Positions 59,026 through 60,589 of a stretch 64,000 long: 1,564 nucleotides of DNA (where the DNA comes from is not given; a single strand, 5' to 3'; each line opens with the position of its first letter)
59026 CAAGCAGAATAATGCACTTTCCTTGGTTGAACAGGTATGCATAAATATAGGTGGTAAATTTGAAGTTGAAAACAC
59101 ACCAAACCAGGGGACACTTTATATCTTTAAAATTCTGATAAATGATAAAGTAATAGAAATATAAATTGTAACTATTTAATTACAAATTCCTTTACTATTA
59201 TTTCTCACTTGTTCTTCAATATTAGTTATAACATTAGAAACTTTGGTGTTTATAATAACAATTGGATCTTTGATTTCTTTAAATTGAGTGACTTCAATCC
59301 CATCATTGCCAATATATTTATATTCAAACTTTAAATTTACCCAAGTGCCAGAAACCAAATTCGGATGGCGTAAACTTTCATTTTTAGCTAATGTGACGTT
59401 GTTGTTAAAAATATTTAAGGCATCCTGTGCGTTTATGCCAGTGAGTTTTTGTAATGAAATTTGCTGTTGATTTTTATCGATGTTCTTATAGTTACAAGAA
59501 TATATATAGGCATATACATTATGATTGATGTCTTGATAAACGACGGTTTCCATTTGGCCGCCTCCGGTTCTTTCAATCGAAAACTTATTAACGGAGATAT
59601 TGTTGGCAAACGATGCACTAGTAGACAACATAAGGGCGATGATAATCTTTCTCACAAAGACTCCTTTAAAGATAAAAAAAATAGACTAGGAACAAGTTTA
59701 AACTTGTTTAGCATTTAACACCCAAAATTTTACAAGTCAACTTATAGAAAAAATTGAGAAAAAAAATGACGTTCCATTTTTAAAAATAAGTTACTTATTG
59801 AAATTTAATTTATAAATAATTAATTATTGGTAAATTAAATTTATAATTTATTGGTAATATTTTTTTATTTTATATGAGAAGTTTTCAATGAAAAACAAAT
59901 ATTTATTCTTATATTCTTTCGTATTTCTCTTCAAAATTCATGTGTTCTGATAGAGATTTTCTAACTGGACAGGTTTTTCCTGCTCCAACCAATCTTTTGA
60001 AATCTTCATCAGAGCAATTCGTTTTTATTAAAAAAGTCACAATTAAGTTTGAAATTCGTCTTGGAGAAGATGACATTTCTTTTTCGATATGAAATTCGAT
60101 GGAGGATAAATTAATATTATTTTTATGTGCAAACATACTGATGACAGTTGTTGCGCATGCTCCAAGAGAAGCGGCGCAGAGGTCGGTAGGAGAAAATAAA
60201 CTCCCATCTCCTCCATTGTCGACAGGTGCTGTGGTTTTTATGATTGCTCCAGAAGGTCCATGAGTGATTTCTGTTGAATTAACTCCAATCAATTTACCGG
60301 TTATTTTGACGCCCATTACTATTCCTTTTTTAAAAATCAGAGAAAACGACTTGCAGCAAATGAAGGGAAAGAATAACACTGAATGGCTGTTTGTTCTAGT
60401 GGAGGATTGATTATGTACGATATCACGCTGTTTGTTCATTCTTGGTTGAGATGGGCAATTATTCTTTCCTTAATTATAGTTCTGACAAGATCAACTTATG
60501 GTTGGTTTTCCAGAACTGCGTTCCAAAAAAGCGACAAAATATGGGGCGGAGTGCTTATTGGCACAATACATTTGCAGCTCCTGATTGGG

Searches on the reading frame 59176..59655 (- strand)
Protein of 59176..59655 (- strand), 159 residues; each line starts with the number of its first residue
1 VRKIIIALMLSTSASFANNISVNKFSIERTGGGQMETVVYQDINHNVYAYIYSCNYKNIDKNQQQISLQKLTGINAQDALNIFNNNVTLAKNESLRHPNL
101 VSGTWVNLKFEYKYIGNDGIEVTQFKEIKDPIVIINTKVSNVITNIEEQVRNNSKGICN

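Call 60: search_protein_families(library=pfam, proteins=[window:59176-59655:-], max_evalue=0.00001)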
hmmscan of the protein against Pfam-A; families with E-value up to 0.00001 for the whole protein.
window:59176-59655:- (159 aa): 0 families

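Call 77: find_encoding_contigs(protein=window:59176-59655:-, flank=5000, max_places=4)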
Protein window:59176-59655:- (159 aa): no gene with exactly this product is on record in the collection.

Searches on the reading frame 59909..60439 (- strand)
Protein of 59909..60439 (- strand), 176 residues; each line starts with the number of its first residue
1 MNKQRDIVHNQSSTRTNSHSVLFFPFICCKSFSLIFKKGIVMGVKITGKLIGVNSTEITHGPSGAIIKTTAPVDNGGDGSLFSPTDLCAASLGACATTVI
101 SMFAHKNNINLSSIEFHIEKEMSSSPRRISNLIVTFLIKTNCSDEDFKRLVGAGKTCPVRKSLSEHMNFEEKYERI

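Call 60: search_protein_families(library=pfam, proteins=[window:59909-60439:-], max_evalue=0.00001)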
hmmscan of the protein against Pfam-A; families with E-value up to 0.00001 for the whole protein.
window:59909-60439:- (176 aa): 1 family
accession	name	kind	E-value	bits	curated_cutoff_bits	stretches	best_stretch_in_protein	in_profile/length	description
PF02566.24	OsmC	-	1.1e-15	58.3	27.5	1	77-171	1-99/100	OsmC-like protein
